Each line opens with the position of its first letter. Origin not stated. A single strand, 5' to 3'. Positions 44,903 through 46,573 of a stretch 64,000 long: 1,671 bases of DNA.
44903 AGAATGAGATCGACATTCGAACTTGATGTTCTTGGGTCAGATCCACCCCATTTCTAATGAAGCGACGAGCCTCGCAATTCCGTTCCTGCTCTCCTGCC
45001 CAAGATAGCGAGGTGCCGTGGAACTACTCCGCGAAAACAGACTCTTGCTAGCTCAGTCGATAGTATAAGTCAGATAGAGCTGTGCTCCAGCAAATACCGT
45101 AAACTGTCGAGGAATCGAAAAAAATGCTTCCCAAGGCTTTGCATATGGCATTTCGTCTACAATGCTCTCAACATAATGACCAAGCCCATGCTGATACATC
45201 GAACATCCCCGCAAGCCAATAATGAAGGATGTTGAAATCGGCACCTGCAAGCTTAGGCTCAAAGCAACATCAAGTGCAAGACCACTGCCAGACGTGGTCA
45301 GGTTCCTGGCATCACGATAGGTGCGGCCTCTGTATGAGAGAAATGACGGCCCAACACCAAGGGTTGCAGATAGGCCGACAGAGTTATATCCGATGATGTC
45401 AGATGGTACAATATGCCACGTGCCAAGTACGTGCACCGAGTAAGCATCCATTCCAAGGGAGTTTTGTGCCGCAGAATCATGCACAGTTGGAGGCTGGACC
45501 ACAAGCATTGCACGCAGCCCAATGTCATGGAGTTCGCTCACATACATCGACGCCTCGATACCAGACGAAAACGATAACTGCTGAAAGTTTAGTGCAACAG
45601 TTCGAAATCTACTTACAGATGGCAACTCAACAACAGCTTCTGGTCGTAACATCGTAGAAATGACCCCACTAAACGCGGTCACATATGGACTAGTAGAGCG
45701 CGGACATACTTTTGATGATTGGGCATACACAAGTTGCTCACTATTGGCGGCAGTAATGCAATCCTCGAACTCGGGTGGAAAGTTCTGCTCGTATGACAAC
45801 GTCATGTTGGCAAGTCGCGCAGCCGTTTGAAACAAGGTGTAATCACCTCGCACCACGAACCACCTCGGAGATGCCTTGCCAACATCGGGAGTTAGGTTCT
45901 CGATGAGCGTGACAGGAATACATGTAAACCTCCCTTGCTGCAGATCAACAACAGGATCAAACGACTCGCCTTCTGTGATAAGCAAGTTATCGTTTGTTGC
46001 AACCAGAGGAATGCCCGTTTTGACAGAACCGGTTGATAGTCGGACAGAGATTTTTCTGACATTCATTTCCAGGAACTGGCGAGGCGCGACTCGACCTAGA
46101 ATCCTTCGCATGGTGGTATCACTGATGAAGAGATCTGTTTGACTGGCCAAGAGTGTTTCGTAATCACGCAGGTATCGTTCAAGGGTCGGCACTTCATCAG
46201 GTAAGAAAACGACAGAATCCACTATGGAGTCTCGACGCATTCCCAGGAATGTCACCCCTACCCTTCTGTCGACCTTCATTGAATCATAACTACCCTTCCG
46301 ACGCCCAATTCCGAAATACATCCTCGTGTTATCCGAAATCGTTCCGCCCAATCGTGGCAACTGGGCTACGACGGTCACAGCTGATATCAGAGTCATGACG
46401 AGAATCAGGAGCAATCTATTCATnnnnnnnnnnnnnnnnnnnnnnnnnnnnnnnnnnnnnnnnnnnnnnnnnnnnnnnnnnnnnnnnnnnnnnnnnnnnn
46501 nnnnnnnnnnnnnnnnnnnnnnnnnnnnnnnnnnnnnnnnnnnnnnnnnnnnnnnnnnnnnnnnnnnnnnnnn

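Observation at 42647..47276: Low-GC island with a duplicated, unrecognised lipoprotein + barrel-protein module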

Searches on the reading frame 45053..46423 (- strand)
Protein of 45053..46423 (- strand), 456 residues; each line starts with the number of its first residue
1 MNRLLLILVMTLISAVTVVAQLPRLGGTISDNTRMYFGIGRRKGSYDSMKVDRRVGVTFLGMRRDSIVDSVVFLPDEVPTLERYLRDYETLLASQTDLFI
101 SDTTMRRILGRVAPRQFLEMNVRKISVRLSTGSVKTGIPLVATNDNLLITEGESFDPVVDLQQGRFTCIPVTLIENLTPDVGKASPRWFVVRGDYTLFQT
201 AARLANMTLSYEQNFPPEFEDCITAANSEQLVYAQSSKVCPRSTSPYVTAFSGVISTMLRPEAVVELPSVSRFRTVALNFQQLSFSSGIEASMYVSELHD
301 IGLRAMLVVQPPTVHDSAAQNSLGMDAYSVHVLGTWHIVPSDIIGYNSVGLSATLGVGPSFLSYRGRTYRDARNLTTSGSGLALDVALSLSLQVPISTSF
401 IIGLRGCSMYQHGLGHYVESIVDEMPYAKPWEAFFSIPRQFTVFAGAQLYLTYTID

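Call 3: search_protein_families(library=pfam, proteins=[window:45053-46423:-], max_evalue=1)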
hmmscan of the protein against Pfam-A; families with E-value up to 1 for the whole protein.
window:45053-46423:- (456 aa): 0 families

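Call 4: search_protein_families(library=ncbifam, proteins=[window:45053-46423:-], max_evalue=1)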
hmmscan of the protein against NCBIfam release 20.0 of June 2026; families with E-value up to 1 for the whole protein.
window:45053-46423:- (456 aa): 1 family
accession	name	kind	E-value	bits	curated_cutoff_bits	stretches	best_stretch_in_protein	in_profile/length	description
NF001387.0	PRK00279.2-5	equivalog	0.15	11.6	373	1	62-112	75-126/224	adenylate kinase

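Call 10: find_homologous_proteins(query=window:45053-46423:-, max_evalue=0.001)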
Query window:45053-46423:- (456 aa): 11 proteins with E <= 0.001 among 8000 candidates.
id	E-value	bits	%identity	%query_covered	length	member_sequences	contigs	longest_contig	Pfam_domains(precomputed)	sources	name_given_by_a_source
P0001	4.0e-257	871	99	87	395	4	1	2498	-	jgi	jgi:hypothetical protein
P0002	9.0e-210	715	70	100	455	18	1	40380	-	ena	-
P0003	3.6e-194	664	74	89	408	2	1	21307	-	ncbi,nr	ncbi:MAG: hypothetical protein FGM32_07020 [Candidatus Kapabacteria bacterium]|nr:hypothetical prote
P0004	4.5e-141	489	50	100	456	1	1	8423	-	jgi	jgi:hypothetical protein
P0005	7.4e-126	439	48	96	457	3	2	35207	-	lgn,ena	-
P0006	1.4e-122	428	44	100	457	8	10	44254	-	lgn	-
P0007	2.1e-121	424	46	100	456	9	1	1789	-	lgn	-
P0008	3.3e-117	410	44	100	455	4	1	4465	-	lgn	-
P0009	2.0e-112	394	44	100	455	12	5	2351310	-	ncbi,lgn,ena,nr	ncbi:MAG: hypothetical protein IPF59_04735 [Ignavibacteria bacterium]|nr:hypothetical protein [Ignav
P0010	4.9e-109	383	44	97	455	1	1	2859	-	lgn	-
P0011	4.2e-102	360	43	96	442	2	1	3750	-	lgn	-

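Call 15: find_encoding_contigs(protein=P0009, flank=10000, max_places=3)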
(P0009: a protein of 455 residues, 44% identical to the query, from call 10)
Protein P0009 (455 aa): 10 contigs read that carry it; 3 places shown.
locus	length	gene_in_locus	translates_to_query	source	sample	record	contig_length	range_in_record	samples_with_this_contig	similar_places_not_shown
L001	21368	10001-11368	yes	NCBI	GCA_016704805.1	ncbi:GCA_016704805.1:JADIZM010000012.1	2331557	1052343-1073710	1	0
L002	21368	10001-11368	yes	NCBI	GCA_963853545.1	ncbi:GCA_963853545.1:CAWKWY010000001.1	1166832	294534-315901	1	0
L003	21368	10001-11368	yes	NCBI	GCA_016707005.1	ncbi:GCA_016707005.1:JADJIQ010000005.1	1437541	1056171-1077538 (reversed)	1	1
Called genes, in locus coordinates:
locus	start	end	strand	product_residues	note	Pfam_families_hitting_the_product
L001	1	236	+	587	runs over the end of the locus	-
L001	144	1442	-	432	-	PF01134:GIDA (faint), PF01266:DAO (faint), PF07992:Pyr_redox_2, PF13450:NAD_binding_8 (weak), PF13454:NAD_binding_9 (faint), PF00070:Pyr_redox (weak), PF22366:NDH2_C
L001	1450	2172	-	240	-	PF07722:Peptidase_C26, PF00117:GATase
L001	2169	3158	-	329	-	PF02606:LpxK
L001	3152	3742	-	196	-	PF04028:DUF374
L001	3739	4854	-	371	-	PF02684:LpxB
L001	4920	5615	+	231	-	-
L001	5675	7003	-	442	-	PF06028:DUF915, PF00561:Abhydrolase_1, PF02089:Palm_thioest, PF07819:PGAP1, PF12697:Abhydrolase_6 (weak), PF02450:LCAT (weak)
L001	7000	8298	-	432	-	PF01595:CNNM, PF00571:CBS (weak), PF03471:CorC_HlyC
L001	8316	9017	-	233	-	PF11967:RecO_N, PF02565:RecO_C (weak)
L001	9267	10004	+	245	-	-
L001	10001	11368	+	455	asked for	-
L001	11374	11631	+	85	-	PF12823:DUF3817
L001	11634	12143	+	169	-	PF13302:Acetyltransf_3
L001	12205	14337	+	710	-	PF25852:DUF6242_C (faint), PF14870:PSII_BNR (faint), PF13088:BNR_2 (faint), PF15902:Sortilin-Vps10 (faint), PF18962:Por_Secre_tail (weak)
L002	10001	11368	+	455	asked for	-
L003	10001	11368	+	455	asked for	-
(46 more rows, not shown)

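Call 16: find_encoding_contigs(protein=P0002, flank=10000, max_places=2)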
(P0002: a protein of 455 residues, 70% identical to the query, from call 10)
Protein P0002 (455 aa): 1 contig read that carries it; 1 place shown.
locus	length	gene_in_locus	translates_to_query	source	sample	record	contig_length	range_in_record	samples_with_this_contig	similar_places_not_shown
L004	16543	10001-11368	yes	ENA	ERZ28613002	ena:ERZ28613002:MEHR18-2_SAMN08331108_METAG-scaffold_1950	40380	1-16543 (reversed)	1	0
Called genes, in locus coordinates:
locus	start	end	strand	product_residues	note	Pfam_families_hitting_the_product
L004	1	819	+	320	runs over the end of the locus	PF02195:ParB_N, PF17762:HTH_ParB, PF23552:ParB_C (weak)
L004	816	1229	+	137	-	PF13279:4HBT_2, PF03061:4HBT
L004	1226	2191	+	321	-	-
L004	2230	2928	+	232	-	-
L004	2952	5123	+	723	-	-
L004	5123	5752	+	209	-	PF22175:Ogg-HhH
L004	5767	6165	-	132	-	PF22636:FlK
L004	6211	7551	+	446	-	PF00919:UPF0004, PF04055:Radical_SAM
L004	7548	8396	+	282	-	PF04951:Peptidase_M55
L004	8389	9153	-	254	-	PF01416:PseudoU_synth_1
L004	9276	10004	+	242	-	-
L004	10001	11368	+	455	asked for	-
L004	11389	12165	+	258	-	-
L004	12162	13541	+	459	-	-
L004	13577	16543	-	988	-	?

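Call 17: find_encoding_contigs(protein=P0006, flank=10000, max_places=3)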
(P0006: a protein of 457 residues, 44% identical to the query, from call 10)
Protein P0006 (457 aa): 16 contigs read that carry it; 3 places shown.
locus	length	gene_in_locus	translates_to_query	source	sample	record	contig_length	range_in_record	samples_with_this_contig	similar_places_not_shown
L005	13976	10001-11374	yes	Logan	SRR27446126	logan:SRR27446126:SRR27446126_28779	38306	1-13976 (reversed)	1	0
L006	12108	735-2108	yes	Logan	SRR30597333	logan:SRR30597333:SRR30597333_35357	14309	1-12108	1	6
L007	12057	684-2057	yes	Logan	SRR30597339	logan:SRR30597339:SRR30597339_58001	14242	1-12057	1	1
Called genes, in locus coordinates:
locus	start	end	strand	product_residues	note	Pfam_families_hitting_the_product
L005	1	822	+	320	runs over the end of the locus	PF02195:ParB_N, PF17762:HTH_ParB, PF23552:ParB_C (weak)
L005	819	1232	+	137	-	PF13279:4HBT_2, PF03061:4HBT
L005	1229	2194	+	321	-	-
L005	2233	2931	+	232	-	-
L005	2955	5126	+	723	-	-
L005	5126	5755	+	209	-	PF22175:Ogg-HhH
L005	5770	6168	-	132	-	PF22636:FlK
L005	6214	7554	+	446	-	PF00919:UPF0004, PF04055:Radical_SAM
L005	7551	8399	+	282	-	PF04951:Peptidase_M55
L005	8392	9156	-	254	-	PF01416:PseudoU_synth_1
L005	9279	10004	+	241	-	-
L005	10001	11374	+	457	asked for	-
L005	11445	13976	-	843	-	?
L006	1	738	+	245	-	?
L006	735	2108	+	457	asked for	-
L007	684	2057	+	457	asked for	-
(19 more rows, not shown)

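Call 21: predict_structure(alignment_id=A1)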
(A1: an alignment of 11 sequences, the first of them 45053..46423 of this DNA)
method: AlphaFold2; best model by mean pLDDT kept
length: 456 residues; sequences in the alignment: 11
mean_pLDDT: 69.1   pTM: 0.50
mean pLDDT of the five models: 69.1, 66.1, 64.8, 59.7, 59.4
residues with pLDDT >= 90: 135; 70-90: 104; 50-70: 101; < 50: 116
segments of 3 or more residues with pLDDT < 50: 2-4, 10-25, 41-44, 89-106, 112-122, 179-219, 224-241
pLDDT, mean of each block of 10 residues (from residue 1): 50 36 51 52 57 70 67 71 57 36 47 37 62 73 64 59 68 61 29 32 35 42 45 40 79 94 88 86 93 84 95 77 94 90 64 95 92 90 96 85 94 94 83 92 94 85
secondary structure, 60 per line:
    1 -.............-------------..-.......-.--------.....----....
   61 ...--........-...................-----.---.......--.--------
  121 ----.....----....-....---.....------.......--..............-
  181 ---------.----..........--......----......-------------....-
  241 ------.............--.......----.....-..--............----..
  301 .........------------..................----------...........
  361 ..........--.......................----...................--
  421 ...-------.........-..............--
elements in order: H2-14 H31-37 E48-52 E57-63 E66-73 H75-93 H103-109 E125-129 E134-137 E139-142 E146-150 H157-163 E166-170 E174-179 H195-204 H207-212 H217-222 H236-239 E247-259 E262-268 E273-277 E283-294 E299-309 E322-339 E350-370 E373-395 E400-418 E421-423 E431-439 E441-454
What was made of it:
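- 45053..46423 (-): Large gene A: an intact 456-aa outer-membrane protein. It has an SPI signal peptide (VVA|QLPR), a new N-terminal domain (~21-246) and a C-terminal small beta-barrel (~247-454). AF2 model in call 21.
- On Outer-membrane beta-barrel superfamily (OmpA/OmpX/NspA-like small barrels): In the AF2 model residues 247-454 have pLDDT 85-95 and are all beta (call 21).
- The AF2 barrel region has pLDDT 85-95 (call 21). The N-terminal domain model has low confidence (pLDDT 30-70, call 21). The N-domain is mixed alpha/beta, not TPR (call 21).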

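Call 23: search_protein_representatives(alignment_id=A1)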
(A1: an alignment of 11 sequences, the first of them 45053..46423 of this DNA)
Query: 11 sequences, 456 profile positions. Proteins with E-value up to 0.001 (for the whole library): 21; up to 1e-10: 10; up to 1e-30: 9. The best 21 are listed.
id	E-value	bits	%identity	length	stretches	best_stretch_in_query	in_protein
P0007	2.7e-214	728.3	-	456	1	1-455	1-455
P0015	5.0e-161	552.7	-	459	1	3-454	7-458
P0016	8.9e-103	360.7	-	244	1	213-455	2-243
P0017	2.2e-92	326.4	-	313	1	1-303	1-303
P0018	4.6e-89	315.5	-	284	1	172-455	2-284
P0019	5.7e-41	157.0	-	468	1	6-453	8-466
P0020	1.4e-38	149.1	-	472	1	1-454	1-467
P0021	5.1e-32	127.4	-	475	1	6-402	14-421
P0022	2.7e-31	125.1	-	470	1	8-374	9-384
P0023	3.6e-24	101.6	-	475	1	5-378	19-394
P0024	9.6e-09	50.7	-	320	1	18-156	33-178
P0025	1.2e-07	47.1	-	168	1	58-177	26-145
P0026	1.6e-06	43.4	-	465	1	5-227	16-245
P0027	2.6e-06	42.7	-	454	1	20-234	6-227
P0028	6.7e-06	41.4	-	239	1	272-371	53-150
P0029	4.6e-05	38.6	-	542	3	9-119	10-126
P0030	6.6e-05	38.1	-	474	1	21-409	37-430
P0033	7.3e-04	34.6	-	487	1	2-149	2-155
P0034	8.1e-04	34.5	-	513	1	19-178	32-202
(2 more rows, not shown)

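Call 26: fold_search(model_id=the predicted structure, library=pdb)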
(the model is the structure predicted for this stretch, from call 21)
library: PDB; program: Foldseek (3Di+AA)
matches with E <= 10: 989; with E <= 0.001: 36
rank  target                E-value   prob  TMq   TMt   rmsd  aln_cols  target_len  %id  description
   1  1k24                  3.4e-06  1.00  0.22  0.36  13.2       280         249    7  Crystal Structure of the OpcA Outer Membrane Adhesin/Invasin from Neisseria meningitidis (released 2002-03-27)
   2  1p4t                  7.5e-06  1.00  0.24  0.64   9.3       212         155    8  Crystal structure of Neisserial surface protein A (NspA) (released 2003-07-22)
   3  9fzd_A                8.8e-06  1.00  0.30  0.69   6.8       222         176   10  Structure of OmpA-long in complex with nanobody Nb39 (released 2024-07-17)
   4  9a2m_MODEL_1_A        9.3e-06  1.00  0.28  0.35  11.7       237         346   10  Model of E. coli OmpA by in-cell photo-crosslinking MS and deep learning (released 2023-02-24)
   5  1bxw                  1.2e-05  1.00  0.26  0.58   8.5       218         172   10  OUTER MEMBRANE PROTEIN A (OMPA) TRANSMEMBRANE DOMAIN (released 1998-10-14)
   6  9nh1_A                1.4e-05  1.00  0.27  0.43  16.3       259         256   11  In situ cryo-EM structure of porin I of the Legionella Dot/Icm T4SS machine (released 2025-09-17)
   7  9nh2_A                1.5e-05  1.00  0.33  0.63   6.4       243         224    7  In situ cryo-EM structure of porin III of the Legionella Dot/Icm T4SS machine (released 2025-09-17)
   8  2r88_A                2.1e-05  1.00  0.18  0.21  15.2       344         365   10  Crystal structure of the long-chain fatty acid transporter FadL mutant delta S3 kink (released 2008-09-23)
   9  9nh1_C                4.4e-05  1.00  0.27  0.42  15.5       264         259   11  In situ cryo-EM structure of porin I of the Legionella Dot/Icm T4SS machine (released 2025-09-17)
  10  2x55                  4.4e-05  1.00  0.23  0.34  13.4       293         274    9  Yersinia Pestis Plasminogen Activator Pla (Native) (released 2010-07-28)
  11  4dcb_A                5.7e-05  1.00  0.24  0.36  17.1       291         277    8  Y. pestis Plasminogen Activator Pla in Complex with Human Plasminogen Activation Loop Peptide ALP11 (released 2012-06-06)
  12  2x56                  7.1e-05  1.00  0.23  0.34  13.4       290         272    9  Yersinia Pestis Plasminogen Activator Pla (Native) (released 2010-07-28)
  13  9fzc_A                7.5e-05  1.00  0.29  0.69   6.4       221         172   10  Structure of OmpA-short in complex with nanobody Nb01 (released 2024-07-17)
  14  2vdf                  8.8e-05  1.00  0.23  0.39  15.9       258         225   11  Structure of the OpcA adhesion from Neisseria meningitidis determined by crystallization from the cubic mesophase (released 2007-10-23)
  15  3qra                  1.7e-04  1.00  0.20  0.44   8.9       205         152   12  The crystal structure of Ail, the attachment invasion locus protein of Yersinia pestis (released 2011-11-23)
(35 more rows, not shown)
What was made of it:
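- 45053..46423 (-): Foldseek against PDB: OmpA TM domain TMt 0.69, NspA 0.64, OpcA E 3e-6 (call 26).
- On Outer-membrane beta-barrel superfamily (OmpA/OmpX/NspA-like small barrels): Foldseek against PDB gives OpcA E 3e-6, NspA TMt 0.64 and OmpA TM domain TMt 0.69, with probability 1.0 (call 26).
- On Slam / T11SS: The fold matches 8-stranded barrels best (call 26).
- On Replacement flexible genomic island: An outer-membrane location is predicted (calls 21, 26).
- Closest known: Small 8-stranded outer-membrane beta-barrels. Same: Foldseek probability is 1.0, with TM-scores of 0.58-0.69 to OmpA TM domain and NspA (call 26).
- Ten-stranded barrels score 0.33-0.39 (call 26).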

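Call 28: search_protein_families(library=pfam, proteins=[P0019, P0021, P0022, P0023, P0026, P0027, P0030, P0029, P0033, P0034], max_evalue=0.1)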
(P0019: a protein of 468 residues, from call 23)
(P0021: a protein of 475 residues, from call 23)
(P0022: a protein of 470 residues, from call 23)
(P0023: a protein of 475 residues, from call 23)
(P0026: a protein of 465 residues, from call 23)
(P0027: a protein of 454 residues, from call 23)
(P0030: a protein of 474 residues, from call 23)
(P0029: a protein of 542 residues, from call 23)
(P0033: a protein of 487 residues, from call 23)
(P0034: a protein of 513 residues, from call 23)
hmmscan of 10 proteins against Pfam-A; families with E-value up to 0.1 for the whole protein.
P0019 (468 aa): 1 family
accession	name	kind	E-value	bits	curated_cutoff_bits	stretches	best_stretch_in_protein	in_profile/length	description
PF13505.12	OMP_b-brl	-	0.00066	20.3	28.7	1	349-424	93-155/175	Outer membrane protein beta-barrel domain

P0021 (475 aa): 1 family
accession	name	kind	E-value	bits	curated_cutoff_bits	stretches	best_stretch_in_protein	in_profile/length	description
PF09435.16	DUF2015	-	0.0072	17.1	27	0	171-202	25-57/79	Fungal protein of unknown function (DUF2015)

P0022 (470 aa): 0 families

P0023 (475 aa): 0 families

P0026 (465 aa): 0 families

P0027 (454 aa): 0 families

P0030 (474 aa): 1 family
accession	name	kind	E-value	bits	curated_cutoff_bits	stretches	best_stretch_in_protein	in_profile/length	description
PF13505.12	OMP_b-brl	-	0.0087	16.7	28.7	1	309-432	46-155/175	Outer membrane protein beta-barrel domain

P0029 (542 aa): 0 families

P0033 (487 aa): 0 families

P0034 (513 aa): 0 families
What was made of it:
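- Closest known: Small 8-stranded outer-membrane beta-barrels. Same: Two distant relatives give weak PF13505 hits (call 28).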

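Call 30: find_related_loci(query=A1, collection=genome_contigs, flank=6000)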
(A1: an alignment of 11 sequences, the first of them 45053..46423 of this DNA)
Query A1 (456 aa) in genome_contigs; peptide patterns used: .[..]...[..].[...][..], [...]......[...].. (x = any residue, [..] = any of these).
40 stretches matched a pattern; 5 encode a relative of the query (tblastn E <= 1e-3); 5 distinct loci.
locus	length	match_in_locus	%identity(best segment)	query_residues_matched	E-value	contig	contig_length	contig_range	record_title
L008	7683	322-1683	75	1-454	0e+0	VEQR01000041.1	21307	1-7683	MAG: Candidatus Kapaibacterium sp. isolate ZLKRG19 NODE_2120_length_21307_cov_8.560954, whole genome shotgun sequence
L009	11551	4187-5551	72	1-455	0e+0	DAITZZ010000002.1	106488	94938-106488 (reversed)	MAG TPA_asm: bacterium isolate CTOTU1238 NODE_23_length_106488_cov_21.469244, whole genome shotgun sequence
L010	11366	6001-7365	70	1-455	0e+0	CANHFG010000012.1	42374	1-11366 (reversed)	MAG: Ignavibacteria bacterium isolate RE-18aug17-124 genome assembly, contig: RE-18aug17-C958, whole genome shotgun sequ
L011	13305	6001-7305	43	19-454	4e-109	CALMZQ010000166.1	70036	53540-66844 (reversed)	MAG TPA_asm: uncultured Ignavibacteria bacterium isolate SRR6670123_bin.14_CONCOCT_v1.1_MAG genome assembly, contig: ERZ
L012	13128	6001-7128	38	79-454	4e-81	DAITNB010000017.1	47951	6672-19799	MAG TPA_asm: bacterium isolate CTOTU10762 NODE_219_length_47951_cov_24.871513, whole genome shotgun sequence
